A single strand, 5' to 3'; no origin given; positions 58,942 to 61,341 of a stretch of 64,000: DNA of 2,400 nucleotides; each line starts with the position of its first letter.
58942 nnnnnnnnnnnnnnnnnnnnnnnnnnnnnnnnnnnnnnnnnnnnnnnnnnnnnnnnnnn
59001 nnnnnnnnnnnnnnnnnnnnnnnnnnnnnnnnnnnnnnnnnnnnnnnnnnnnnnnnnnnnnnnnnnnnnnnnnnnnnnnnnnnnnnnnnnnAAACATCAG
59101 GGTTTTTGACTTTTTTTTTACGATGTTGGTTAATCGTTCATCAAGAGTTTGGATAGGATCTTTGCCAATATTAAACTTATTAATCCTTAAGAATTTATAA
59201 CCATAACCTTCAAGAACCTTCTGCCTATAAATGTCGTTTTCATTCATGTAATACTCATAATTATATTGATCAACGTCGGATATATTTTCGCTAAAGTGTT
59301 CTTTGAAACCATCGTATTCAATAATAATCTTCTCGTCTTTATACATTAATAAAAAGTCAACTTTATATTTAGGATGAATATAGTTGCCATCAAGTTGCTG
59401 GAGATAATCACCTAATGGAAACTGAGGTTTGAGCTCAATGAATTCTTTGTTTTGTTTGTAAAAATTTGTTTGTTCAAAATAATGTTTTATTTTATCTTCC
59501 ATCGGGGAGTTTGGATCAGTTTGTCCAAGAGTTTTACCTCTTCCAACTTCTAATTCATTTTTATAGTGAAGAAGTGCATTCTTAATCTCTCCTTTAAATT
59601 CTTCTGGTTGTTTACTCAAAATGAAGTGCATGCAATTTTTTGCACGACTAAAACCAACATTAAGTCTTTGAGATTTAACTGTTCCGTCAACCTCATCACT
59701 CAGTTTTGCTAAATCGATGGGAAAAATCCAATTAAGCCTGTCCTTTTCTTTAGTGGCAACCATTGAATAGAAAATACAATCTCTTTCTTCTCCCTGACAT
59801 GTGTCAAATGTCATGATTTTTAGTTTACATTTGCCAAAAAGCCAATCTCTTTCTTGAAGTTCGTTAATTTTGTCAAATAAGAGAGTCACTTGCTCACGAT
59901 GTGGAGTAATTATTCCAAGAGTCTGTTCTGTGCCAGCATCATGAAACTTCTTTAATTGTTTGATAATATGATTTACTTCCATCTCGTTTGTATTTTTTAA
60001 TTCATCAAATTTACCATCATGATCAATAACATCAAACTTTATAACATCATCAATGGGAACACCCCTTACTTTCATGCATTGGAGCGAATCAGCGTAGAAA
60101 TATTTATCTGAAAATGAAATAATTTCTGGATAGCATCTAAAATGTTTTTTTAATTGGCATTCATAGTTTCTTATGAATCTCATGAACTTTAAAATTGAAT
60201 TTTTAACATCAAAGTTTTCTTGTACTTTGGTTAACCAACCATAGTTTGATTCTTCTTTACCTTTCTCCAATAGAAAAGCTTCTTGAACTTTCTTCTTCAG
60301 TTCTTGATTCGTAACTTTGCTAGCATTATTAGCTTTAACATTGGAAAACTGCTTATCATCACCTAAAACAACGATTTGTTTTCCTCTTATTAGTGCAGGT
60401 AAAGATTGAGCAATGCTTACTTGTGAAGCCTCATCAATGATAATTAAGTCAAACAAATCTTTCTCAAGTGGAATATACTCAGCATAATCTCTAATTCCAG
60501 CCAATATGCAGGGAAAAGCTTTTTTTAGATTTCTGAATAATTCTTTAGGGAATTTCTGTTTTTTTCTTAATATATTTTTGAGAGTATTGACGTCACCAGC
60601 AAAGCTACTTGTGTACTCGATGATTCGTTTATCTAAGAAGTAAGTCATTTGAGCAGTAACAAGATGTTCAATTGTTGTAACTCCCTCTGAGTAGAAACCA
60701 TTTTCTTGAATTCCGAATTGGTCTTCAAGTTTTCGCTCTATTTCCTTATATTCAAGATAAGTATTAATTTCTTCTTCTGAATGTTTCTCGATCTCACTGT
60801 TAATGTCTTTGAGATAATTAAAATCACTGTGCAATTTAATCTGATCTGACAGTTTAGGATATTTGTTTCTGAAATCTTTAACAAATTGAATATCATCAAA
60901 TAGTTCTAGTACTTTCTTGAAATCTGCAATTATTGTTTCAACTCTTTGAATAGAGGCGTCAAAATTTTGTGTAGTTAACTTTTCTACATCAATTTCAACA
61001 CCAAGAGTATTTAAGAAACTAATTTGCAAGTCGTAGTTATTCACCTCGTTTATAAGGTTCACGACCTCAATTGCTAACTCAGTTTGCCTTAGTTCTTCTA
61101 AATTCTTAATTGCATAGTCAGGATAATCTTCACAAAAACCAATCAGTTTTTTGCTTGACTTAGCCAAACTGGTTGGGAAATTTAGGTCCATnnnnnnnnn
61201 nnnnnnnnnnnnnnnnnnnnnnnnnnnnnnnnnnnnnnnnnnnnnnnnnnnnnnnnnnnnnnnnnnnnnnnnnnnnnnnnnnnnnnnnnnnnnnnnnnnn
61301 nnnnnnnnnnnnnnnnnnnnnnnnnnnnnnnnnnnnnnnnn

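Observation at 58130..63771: Hhe-like helicase-nuclease whose stop follows an A9 tract, with the +1 frame running open through a Zn ribbon into a wHTH-WYL module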

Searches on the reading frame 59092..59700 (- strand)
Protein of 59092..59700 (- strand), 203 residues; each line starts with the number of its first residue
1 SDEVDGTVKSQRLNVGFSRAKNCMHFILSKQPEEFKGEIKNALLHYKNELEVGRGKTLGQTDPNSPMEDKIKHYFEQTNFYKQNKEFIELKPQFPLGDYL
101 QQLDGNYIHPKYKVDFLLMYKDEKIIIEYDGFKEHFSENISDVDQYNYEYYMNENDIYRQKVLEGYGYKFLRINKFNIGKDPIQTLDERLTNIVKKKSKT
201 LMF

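Call 67: find_related_loci(query=A1, collection=viral_contigs, flank=2500)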
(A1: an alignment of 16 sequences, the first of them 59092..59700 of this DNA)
Query A1 (203 aa) in viral_contigs; peptide patterns used: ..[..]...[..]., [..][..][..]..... (x = any residue, [..] = any of these).
26 stretches matched a pattern; 3 encode a relative of the query (tblastn E <= 1e-3); 3 distinct loci.
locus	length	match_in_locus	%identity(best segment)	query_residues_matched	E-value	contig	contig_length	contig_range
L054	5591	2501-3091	57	3-194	5e-73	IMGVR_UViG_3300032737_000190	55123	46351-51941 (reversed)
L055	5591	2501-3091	59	3-194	4e-72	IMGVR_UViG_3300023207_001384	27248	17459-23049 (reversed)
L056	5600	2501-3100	51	3-197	5e-65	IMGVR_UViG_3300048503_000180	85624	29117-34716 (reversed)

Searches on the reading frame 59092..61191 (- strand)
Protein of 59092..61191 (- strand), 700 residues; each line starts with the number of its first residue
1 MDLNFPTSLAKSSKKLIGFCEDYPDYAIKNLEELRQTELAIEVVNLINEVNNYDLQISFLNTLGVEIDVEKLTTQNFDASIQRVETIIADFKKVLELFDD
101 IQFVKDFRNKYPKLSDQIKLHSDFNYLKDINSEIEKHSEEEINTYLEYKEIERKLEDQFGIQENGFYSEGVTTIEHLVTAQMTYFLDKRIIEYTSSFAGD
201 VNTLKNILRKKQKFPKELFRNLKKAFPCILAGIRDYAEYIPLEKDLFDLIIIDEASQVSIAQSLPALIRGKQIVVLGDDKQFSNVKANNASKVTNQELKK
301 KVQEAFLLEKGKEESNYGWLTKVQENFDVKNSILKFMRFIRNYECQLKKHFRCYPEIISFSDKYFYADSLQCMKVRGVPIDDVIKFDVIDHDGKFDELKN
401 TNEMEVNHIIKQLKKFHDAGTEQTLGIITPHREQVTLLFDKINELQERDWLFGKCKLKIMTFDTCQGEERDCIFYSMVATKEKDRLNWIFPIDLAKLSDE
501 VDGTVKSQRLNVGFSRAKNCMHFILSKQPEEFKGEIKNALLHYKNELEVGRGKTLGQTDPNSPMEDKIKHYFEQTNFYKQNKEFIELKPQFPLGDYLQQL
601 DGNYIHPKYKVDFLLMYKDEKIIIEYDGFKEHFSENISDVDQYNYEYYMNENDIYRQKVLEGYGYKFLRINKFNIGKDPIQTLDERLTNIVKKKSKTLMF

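Call 59: search_protein_representatives(protein=window:59092-61191:-)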
Query: 700 residues. Proteins with E-value up to 0.001 (for the whole library): 10055; up to 1e-10: 2751; up to 1e-30: 255. The best 150 are listed.
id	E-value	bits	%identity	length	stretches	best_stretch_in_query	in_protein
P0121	1.1e-267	906.6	62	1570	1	31-696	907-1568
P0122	7.9e-237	804.7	60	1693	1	61-698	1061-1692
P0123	2.4e-236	803.2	59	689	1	11-672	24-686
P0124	7.5e-232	788.3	64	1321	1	139-696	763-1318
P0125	1.9e-229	780.4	59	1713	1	67-696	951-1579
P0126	6.8e-229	778.5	55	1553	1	6-695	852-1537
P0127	4.8e-227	772.4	58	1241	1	82-696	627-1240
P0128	2.2e-220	750.4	57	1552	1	78-694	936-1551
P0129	4.9e-214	729.4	58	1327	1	91-697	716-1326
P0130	1.5e-212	724.5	54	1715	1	16-694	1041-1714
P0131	6.0e-200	682.8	51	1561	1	61-697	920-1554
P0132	3.0e-195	667.3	56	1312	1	98-695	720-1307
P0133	1.3e-193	662.0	54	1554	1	121-696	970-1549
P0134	1.7e-188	645.0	53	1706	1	91-697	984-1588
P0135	2.7e-177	608.0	52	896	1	89-687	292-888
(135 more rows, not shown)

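Call 61: find_encoding_contigs(protein=P0125, flank=3000, max_places=3)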
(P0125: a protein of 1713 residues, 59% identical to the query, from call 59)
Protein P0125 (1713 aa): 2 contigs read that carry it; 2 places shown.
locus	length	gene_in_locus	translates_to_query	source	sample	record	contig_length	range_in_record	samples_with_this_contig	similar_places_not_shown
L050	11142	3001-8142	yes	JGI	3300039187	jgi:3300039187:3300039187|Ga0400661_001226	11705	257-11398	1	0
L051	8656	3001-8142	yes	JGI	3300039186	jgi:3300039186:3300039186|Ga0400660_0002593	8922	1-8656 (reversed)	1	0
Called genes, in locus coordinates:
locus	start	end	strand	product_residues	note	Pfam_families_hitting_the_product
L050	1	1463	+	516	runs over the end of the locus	PF13395:HNH_4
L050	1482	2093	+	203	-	PF03848:TehB, PF13489:Methyltransf_23, PF13847:Methyltransf_31 (weak), PF08241:Methyltransf_11, PF08242:Methyltransf_12, PF13649:Methyltransf_25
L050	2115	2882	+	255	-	PF08378:NERD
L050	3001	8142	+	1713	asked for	PF01443:Viral_helicase1 (faint), PF13086:AAA_11, PF13245:AAA_19 (faint), PF13604:AAA_30 (faint), PF13086:AAA_11 (weak), PF13087:AAA_12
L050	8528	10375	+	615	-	PF01555:N6_N4_Mtase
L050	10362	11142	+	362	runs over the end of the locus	?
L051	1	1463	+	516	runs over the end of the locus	PF13395:HNH_4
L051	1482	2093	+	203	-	PF03848:TehB, PF13489:Methyltransf_23, PF13847:Methyltransf_31 (weak), PF08241:Methyltransf_11, PF08242:Methyltransf_12, PF13649:Methyltransf_25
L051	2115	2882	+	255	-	PF08378:NERD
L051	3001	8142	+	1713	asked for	PF01443:Viral_helicase1 (faint), PF13086:AAA_11, PF13245:AAA_19 (faint), PF13604:AAA_30 (faint), PF13086:AAA_11 (weak), PF13087:AAA_12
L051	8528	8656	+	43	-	?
